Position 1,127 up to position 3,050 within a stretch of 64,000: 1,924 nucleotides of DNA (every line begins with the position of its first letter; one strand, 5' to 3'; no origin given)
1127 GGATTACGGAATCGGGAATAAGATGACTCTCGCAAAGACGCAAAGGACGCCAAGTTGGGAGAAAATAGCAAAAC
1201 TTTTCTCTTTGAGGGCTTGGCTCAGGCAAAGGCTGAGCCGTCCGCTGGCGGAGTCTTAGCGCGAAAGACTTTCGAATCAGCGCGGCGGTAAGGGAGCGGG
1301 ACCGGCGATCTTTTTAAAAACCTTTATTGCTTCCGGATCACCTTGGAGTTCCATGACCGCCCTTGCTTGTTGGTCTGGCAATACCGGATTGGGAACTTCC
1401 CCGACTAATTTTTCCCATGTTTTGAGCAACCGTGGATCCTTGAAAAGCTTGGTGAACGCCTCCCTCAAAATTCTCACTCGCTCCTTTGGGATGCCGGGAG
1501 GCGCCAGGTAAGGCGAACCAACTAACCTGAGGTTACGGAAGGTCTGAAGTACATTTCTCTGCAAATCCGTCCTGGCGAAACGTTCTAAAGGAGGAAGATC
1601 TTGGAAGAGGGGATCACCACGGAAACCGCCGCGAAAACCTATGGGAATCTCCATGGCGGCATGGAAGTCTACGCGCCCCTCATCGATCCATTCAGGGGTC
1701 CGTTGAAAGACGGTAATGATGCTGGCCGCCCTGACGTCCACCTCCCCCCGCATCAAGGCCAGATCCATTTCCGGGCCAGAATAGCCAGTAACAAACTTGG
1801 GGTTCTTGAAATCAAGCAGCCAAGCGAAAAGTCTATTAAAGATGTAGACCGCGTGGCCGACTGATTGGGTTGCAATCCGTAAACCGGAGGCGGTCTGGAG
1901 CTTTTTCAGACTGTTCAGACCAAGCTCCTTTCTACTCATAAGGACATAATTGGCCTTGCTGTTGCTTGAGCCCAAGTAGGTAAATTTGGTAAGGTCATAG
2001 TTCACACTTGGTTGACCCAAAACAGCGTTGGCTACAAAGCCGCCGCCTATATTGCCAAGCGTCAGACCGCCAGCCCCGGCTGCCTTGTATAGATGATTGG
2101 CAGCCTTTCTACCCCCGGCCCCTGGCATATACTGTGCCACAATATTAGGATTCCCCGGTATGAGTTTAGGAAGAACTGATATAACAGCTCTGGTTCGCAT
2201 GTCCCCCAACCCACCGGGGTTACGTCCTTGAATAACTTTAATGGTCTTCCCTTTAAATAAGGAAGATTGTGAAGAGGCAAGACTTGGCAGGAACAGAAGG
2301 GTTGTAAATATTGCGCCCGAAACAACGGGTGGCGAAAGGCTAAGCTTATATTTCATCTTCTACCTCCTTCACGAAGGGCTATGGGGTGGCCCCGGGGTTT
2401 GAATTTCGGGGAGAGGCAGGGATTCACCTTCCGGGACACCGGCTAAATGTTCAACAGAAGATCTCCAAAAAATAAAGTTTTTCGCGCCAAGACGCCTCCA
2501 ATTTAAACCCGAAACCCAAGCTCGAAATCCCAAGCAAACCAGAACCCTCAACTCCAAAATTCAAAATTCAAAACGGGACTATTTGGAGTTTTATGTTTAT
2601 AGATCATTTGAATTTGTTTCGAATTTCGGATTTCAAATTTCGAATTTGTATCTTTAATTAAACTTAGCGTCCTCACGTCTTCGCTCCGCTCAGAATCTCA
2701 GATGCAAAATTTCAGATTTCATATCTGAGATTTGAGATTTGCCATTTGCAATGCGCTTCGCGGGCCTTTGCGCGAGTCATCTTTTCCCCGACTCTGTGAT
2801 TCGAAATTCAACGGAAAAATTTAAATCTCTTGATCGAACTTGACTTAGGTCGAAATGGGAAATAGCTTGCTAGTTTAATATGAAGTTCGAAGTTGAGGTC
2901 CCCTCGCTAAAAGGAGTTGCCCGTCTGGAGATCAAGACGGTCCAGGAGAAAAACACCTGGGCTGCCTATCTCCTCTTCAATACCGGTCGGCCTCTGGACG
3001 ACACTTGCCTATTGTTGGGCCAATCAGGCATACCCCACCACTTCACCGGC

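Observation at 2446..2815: Two-copy structured intergenic repeat of about 370 bp with a 187 bp near-identical core, sitting in the 5' leaders of two unrelated minus-strand operons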

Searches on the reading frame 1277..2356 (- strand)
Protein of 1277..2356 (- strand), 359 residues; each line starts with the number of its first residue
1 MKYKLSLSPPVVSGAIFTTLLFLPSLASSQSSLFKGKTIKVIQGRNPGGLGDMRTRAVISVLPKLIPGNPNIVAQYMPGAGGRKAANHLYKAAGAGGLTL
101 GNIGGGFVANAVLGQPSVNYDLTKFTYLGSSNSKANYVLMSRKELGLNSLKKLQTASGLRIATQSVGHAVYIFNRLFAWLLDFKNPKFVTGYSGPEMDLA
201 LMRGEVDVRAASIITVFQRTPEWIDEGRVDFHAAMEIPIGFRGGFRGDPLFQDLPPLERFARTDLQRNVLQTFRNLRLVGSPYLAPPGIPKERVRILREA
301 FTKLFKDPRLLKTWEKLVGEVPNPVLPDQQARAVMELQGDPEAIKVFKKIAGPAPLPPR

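Call 15: find_encoding_contigs(protein=window:1277-2356:-, flank=10000, max_places=6)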
Protein window:1277-2356:- (359 aa): no gene with exactly this product is on record in the collection.

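Call 48: search_protein_families(library=pfam, proteins=[window:1277-2356:-], max_evalue=0.001)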
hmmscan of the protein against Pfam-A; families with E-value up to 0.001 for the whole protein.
window:1277-2356:- (359 aa): 0 families

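Call 50: find_homologous_proteins(query=window:1277-2356:-, max_evalue=1e-60)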
Query window:1277-2356:- (359 aa): 2494 proteins with E <= 1e-60 among 8000 candidates; the best 120 are listed.
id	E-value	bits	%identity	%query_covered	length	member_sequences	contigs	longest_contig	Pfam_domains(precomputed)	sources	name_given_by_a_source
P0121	6.5e-235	797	99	100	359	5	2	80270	-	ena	-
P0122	4.3e-191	653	82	100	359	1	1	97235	-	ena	-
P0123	1.4e-171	589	84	86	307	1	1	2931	-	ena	-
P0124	4.7e-137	475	60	100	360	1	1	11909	-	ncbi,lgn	ncbi:MAG: hypothetical protein ACE5JU_13370 [Candidatus Binatia bacterium]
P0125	3.1e-132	459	57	97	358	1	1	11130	-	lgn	-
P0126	4.3e-132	459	58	97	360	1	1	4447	-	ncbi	-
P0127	6.0e-129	448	57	99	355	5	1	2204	-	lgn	-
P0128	5.5e-128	445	59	95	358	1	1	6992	-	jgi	jgi:tripartite-type tricarboxylate transporter receptor subunit TctC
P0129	1.3e-127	444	59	94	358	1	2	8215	-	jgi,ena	-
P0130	1.9e-127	443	59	96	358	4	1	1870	-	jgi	-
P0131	2.2e-127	443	59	94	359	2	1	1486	-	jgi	jgi:tripartite-type tricarboxylate transporter receptor subunit TctC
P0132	4.2e-126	439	56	100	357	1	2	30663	-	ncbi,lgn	ncbi:MAG: hypothetical protein ACREQA_24035 [Candidatus Binatia bacterium]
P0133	8.3e-126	438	58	95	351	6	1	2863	-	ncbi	-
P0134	1.1e-125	438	58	97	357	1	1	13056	-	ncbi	-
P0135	4.3e-125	436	52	100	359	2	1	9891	-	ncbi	-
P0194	1.9e-116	407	52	99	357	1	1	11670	PF03401.19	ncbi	ncbi:MAG: hypothetical protein ACREQP_24165 [Candidatus Binatia bacterium]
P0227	2.6e-114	400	52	96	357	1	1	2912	PF03401.19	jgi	jgi:tripartite-type tricarboxylate transporter receptor subunit TctC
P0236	9.8e-114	398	53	92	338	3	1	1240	PF03401.19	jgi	jgi:tripartite-type tricarboxylate transporter receptor subunit TctC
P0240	2.7e-113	397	51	96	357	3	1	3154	PF03401.19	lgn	-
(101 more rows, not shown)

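Call 51: find_encoding_contigs(protein=P0122, flank=6000, max_places=1)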
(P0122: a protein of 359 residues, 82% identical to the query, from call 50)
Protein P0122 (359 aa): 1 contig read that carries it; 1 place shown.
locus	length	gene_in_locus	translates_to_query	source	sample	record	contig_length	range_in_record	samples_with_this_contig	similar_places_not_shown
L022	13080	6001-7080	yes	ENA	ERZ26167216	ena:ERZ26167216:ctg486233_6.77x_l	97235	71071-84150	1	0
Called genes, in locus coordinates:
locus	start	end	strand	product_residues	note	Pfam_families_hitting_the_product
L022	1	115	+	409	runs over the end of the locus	PF00365:PFK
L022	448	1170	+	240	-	PF01738:DLH, PF00326:Peptidase_S9 (faint), PF20408:Abhydrolase_11 (weak), PF08840:BAAT_C (faint)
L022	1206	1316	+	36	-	-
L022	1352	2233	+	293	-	PF00795:CN_hydrolase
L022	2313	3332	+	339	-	PF04371:PAD_porph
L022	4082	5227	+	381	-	PF02646:RmuC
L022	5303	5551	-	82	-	-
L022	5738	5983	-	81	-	-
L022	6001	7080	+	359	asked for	-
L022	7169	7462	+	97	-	-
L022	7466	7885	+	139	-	-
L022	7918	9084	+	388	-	PF00355:Rieske, PF19301:LigXa_C (weak)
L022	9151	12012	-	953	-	PF00675:Peptidase_M16, PF05193:Peptidase_M16_C, PF16187:Peptidase_M16_M, PF05193:Peptidase_M16_C, PF22456:PqqF-like_C_4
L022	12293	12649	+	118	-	PF14489:QueF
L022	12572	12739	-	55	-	-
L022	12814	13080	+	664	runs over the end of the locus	PF00999:Na_H_Exchanger, PF02254:TrkA_N, PF02080:TrkA_C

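Call 52: find_encoding_contigs(protein=P0121, flank=10000, max_places=2)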
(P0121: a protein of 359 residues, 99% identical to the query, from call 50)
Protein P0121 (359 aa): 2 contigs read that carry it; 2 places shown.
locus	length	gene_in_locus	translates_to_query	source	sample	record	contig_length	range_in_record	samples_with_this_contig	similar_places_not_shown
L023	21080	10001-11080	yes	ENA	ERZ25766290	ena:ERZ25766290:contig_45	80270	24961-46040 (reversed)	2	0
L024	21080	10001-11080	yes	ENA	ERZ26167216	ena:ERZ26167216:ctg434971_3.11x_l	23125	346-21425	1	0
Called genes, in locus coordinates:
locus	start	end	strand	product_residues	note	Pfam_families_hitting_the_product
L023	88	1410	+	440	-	PF00285:Citrate_synt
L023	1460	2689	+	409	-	PF00365:PFK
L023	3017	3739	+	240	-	PF01738:DLH, PF12146:Hydrolase_4 (faint), PF00326:Peptidase_S9 (faint), PF08840:BAAT_C (faint)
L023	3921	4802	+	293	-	PF00795:CN_hydrolase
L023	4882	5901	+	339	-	PF04371:PAD_porph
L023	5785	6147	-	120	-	-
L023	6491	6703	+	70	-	-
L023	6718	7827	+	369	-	PF02646:RmuC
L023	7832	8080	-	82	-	-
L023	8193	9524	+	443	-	PF00872:Transposase_mut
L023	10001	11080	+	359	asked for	-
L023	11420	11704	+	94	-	-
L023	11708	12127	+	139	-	-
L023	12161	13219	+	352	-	PF00355:Rieske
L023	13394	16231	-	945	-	PF00675:Peptidase_M16, PF05193:Peptidase_M16_C, PF16187:Peptidase_M16_M, PF05193:Peptidase_M16_C, PF22456:PqqF-like_C_4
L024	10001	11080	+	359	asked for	-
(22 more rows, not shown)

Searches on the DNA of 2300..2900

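Call 61: search_rna_families(source=window, start=2300, end=2900, threshold=evalue, max_evalue=1)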
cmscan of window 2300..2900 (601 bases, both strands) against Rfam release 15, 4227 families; matches with E-value up to 1: 1.
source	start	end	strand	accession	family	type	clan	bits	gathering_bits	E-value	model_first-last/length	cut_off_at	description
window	2533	2655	-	RF00920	MIR444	Gene; miRNA;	-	22.1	110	0.051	1-116/116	no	MIR444 microRNA precursor family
